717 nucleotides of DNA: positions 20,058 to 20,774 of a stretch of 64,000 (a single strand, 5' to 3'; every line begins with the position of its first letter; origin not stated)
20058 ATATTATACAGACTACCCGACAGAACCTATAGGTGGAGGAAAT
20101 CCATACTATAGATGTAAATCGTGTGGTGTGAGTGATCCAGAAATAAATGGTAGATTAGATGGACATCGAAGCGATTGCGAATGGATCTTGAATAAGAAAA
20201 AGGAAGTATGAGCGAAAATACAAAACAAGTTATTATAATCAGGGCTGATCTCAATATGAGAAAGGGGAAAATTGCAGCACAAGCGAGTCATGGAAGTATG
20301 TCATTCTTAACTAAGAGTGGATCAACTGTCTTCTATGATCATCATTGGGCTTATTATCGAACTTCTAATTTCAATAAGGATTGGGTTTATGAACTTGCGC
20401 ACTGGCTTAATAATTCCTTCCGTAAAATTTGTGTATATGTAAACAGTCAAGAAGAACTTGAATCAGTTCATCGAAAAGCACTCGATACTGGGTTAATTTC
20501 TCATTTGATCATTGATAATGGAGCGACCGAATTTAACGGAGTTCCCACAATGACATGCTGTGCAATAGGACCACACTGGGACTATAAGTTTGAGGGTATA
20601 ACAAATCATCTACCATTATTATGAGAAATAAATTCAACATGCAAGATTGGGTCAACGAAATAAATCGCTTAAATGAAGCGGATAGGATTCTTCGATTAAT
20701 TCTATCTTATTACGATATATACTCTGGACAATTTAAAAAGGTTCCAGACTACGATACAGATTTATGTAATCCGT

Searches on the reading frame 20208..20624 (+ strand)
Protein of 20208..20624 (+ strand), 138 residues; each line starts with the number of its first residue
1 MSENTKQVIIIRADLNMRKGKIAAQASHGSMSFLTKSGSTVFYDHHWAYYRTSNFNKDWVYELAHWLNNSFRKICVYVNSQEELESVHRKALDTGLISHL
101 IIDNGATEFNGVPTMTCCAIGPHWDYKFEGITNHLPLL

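Call 69: search_protein_families(library=pfam, proteins=[window:20208-20624:+], max_evalue=0.01)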
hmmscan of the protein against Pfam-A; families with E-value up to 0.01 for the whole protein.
window:20208-20624:+ (138 aa): 1 family
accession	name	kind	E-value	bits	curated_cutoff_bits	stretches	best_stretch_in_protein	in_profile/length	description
PF01981.21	PTH2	-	6.8e-28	97.6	23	1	6-138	2-115/115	Peptidyl-tRNA hydrolase PTH2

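Call 99: find_related_loci(query=window:20208-20624:+, collection=viral_contigs, flank=10000)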
Query window:20208-20624:+ (138 aa) in viral_contigs; peptide patterns used: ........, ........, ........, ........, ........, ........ (x = any residue, [..] = any of these).
24 stretches matched a pattern; 23 encode a relative of the query (tblastn E <= 1e-3); 23 distinct loci.
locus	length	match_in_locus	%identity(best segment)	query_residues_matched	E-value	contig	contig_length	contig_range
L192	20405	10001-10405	84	4-138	7e-79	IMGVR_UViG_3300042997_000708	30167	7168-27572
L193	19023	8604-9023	70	4-138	2e-61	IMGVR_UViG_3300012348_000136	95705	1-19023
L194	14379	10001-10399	67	4-138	7e-58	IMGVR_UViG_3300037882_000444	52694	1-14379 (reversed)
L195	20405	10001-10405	64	4-138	8e-57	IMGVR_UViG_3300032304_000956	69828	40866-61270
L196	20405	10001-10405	64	4-138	8e-57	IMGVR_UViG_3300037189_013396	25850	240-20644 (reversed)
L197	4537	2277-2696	63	4-138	1e-56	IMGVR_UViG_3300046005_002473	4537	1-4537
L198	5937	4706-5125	63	4-138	1e-56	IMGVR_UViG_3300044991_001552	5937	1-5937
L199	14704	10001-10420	63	4-138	1e-56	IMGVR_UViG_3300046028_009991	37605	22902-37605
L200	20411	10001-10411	66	4-138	3e-56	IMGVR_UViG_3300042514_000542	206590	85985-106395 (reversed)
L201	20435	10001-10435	61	4-138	5e-54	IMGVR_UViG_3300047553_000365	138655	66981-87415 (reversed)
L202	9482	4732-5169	60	2-138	8e-54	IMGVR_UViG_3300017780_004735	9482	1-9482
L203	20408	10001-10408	61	4-138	4e-52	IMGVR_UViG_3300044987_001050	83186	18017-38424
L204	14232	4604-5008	62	4-138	3e-51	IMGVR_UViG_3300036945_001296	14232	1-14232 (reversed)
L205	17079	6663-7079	56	3-138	4e-49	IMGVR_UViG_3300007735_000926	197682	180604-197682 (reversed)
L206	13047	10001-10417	58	3-138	9e-48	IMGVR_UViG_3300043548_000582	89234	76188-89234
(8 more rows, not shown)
